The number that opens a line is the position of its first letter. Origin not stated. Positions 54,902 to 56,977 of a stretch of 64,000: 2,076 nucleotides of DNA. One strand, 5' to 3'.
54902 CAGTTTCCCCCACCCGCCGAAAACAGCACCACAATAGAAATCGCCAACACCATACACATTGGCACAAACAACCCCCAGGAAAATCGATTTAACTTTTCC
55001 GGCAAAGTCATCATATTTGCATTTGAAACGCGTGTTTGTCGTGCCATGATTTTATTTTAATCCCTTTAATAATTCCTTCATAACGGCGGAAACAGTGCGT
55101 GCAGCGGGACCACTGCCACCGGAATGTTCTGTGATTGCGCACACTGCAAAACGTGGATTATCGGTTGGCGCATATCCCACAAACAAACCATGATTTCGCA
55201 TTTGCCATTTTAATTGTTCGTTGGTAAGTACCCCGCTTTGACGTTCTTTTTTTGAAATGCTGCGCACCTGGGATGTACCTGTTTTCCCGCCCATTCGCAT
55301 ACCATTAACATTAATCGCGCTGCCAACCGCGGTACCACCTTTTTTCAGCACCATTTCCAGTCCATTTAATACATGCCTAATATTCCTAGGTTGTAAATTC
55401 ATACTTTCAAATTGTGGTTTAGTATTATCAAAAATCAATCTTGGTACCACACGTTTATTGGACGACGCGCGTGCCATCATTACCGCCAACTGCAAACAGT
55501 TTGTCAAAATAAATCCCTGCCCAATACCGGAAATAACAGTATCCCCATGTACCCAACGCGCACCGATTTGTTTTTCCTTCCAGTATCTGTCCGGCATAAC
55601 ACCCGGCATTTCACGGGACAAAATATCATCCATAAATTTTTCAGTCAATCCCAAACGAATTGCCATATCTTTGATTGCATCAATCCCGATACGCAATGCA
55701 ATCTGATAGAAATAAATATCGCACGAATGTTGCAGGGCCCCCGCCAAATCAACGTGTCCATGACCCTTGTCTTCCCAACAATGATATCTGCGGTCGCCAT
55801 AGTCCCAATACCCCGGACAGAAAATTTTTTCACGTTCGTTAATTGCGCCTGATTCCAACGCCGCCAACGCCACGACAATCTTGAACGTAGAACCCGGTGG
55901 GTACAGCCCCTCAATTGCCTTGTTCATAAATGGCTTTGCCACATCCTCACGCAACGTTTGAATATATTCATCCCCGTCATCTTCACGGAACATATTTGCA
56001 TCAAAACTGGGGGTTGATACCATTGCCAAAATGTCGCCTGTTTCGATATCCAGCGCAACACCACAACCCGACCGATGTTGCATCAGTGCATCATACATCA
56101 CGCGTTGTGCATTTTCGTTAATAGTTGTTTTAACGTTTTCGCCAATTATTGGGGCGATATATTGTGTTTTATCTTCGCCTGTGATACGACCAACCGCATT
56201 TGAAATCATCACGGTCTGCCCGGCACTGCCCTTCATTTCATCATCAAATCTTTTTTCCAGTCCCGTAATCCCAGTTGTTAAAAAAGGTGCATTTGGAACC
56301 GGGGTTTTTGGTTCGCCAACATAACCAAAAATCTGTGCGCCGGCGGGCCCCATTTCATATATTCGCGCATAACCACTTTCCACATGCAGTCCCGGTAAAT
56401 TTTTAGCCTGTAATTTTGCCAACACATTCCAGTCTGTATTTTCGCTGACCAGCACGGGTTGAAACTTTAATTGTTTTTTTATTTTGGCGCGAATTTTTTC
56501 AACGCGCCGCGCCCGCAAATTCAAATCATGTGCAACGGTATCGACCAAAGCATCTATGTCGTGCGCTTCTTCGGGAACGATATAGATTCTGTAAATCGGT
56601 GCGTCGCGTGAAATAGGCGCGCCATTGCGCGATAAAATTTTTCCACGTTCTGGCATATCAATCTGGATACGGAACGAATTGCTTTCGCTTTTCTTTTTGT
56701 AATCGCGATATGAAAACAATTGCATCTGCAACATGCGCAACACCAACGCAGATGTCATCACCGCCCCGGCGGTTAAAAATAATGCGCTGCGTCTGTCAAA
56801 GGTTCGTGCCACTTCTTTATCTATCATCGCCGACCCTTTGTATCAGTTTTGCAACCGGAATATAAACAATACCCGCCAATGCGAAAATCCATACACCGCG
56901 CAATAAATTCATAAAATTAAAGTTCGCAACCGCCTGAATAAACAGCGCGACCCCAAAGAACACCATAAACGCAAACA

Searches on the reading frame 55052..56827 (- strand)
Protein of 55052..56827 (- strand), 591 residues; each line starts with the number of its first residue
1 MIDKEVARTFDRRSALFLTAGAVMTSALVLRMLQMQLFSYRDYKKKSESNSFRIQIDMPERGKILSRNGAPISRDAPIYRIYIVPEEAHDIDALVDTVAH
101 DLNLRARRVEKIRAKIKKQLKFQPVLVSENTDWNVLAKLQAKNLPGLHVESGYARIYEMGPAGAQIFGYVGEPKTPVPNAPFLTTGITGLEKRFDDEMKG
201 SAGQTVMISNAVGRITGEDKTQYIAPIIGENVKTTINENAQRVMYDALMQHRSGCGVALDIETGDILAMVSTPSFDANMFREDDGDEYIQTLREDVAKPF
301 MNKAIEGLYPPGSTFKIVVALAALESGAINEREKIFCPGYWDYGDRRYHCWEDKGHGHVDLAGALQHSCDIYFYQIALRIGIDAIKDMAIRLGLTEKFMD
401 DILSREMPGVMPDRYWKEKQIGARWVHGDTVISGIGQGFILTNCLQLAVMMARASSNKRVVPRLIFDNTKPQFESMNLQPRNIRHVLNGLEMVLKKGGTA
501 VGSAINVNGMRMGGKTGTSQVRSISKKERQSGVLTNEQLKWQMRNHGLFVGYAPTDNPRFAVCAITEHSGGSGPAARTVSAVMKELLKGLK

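Call 12: find_encoding_contigs(protein=window:55052-56827:-, flank=10000, max_places=1)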
Protein window:55052-56827:- (591 aa): 17 contigs read that carry it; 1 place shown.
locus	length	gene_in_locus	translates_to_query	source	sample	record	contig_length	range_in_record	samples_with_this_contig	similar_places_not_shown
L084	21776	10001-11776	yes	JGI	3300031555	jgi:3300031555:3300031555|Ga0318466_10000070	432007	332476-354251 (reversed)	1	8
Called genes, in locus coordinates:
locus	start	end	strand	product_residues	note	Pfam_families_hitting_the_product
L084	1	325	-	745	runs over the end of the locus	-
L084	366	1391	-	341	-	-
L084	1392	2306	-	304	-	PF00140:Sigma70_r1_2 (weak), PF04542:Sigma70_r2, PF04545:Sigma70_r4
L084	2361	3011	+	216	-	PF09976:TPR_21 (faint), PF10858:DUF2659 (weak)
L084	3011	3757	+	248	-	PF13360:PQQ_2, PF13570:Beta-prop_ACSF4 (weak)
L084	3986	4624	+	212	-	PF13441:Gly-zipper_YMGG, PF05433:Rick_17kDa_Anti (weak), PF13488:Gly-zipper_Omp, PF00691:OmpA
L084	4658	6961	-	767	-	PF01588:tRNA_bind, PF03483:B3_4, PF03484:B5, PF17759:tRNA_synthFbeta, PF03147:FDX-ACB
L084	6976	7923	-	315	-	PF02912:Phe_tRNA-synt_N (weak), PF01409:tRNA-synt_2d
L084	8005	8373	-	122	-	PF00453:Ribosomal_L20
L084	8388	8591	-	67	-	PF01632:Ribosomal_L35p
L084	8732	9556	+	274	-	PF04085:MreC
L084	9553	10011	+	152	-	-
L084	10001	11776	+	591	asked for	PF03717:PBP_dimer, PF00905:Transpeptidase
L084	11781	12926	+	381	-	PF01098:FTSW_RODA_SPOVE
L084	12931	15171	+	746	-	PF01751:Toprim, PF01131:Topoisom_bac, PF01396:Zn_ribbon_Top1, PF13368:Toprim_C_rpt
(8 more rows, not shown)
